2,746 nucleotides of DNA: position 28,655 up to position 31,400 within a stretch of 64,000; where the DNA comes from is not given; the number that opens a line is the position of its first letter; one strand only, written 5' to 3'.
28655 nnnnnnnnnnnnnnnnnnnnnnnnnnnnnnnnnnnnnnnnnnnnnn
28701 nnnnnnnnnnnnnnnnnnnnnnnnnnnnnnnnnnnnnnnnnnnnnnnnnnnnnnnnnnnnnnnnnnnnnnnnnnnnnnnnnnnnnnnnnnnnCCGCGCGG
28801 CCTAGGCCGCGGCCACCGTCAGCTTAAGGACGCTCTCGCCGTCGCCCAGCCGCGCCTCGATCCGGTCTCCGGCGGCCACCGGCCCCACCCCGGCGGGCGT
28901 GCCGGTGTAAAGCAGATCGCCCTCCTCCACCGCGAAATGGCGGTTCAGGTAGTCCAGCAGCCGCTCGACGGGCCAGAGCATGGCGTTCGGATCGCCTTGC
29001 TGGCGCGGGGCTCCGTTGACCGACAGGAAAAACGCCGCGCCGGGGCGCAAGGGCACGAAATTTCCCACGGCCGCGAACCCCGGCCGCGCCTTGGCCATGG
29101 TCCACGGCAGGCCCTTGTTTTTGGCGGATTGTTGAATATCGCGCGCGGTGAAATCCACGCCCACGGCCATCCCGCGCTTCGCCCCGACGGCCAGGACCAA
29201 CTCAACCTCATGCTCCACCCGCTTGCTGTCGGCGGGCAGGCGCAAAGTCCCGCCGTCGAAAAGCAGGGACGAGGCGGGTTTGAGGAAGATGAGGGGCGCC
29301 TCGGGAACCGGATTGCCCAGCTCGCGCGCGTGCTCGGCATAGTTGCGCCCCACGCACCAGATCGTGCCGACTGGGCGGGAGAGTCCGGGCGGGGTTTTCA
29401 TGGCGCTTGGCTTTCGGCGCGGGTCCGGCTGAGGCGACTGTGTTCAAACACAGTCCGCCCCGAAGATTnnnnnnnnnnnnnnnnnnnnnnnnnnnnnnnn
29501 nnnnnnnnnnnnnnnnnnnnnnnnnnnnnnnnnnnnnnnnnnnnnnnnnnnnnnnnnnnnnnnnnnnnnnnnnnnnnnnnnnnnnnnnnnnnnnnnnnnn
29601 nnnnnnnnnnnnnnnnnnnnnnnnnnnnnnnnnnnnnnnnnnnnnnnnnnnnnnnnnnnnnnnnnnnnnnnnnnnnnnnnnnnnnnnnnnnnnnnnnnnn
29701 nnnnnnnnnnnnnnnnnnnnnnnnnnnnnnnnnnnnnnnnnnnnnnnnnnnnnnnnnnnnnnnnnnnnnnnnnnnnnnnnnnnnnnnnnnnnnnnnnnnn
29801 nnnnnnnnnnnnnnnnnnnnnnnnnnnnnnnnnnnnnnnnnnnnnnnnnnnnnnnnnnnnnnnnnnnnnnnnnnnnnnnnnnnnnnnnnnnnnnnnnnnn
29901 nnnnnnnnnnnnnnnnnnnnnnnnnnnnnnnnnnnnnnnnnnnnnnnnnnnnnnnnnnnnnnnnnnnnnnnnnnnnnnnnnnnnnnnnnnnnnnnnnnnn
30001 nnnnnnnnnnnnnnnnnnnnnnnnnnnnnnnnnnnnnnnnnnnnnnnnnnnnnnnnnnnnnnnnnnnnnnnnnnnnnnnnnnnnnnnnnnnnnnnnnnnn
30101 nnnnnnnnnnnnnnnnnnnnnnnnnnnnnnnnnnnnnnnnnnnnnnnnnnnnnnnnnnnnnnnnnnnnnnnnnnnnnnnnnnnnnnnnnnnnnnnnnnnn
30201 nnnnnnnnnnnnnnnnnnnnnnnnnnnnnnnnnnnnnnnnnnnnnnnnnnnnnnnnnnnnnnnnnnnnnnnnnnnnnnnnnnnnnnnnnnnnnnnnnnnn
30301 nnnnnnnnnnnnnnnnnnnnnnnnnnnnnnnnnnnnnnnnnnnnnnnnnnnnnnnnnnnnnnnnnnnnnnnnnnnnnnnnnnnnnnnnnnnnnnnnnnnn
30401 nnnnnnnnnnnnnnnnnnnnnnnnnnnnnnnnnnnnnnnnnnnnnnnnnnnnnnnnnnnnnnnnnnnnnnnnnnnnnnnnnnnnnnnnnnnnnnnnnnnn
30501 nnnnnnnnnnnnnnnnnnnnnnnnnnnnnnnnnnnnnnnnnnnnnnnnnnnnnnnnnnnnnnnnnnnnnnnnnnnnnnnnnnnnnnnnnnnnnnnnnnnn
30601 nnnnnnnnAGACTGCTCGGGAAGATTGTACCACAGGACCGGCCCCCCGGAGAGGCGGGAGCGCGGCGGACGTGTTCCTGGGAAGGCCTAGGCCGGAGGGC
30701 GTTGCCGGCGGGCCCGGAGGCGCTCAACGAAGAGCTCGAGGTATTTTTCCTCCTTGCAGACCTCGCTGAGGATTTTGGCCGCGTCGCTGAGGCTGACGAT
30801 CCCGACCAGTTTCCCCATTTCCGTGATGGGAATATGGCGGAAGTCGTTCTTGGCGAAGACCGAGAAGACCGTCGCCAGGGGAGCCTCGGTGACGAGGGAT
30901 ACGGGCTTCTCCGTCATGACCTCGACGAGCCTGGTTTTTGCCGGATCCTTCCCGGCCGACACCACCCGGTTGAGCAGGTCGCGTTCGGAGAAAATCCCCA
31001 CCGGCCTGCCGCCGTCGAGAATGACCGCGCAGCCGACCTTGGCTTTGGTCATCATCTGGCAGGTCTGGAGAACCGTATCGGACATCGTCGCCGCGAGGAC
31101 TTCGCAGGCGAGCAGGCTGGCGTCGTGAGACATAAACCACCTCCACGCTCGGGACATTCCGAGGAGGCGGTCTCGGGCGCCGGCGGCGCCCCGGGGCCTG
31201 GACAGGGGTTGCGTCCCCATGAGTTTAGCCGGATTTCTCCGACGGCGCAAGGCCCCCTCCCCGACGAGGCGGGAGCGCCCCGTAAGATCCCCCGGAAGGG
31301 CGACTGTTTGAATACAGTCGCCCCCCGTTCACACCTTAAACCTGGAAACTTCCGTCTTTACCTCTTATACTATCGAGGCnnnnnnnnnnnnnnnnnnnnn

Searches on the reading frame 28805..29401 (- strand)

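Call 20: search_protein_families(library=pfam, proteins=[window:28805-29401:-], max_evalue=0.00001)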
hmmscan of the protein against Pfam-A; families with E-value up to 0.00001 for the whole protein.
window:28805-29401:- (199 aa): 1 family
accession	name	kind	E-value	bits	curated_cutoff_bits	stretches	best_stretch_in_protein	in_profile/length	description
PF01557.24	FAA_hydrolase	-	7e-38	130.9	23.9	2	77-185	86-203/214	Fumarylacetoacetate (FAA) hydrolase C-terminal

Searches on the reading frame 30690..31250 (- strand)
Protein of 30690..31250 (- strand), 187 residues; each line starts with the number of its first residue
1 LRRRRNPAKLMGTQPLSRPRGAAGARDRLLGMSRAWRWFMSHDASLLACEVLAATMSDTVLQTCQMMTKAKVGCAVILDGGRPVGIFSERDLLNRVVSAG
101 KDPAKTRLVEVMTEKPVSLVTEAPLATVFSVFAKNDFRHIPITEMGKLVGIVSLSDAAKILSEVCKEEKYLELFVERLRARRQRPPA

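Call 20: search_protein_families(library=pfam, proteins=[window:30690-31250:-], max_evalue=0.00001)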
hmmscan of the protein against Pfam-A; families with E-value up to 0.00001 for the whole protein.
window:30690-31250:- (187 aa): 1 family
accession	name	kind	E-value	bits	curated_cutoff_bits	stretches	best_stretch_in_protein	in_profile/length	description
PF00571.33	CBS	-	1.1e-19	71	24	2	110-162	3-56/57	CBS domain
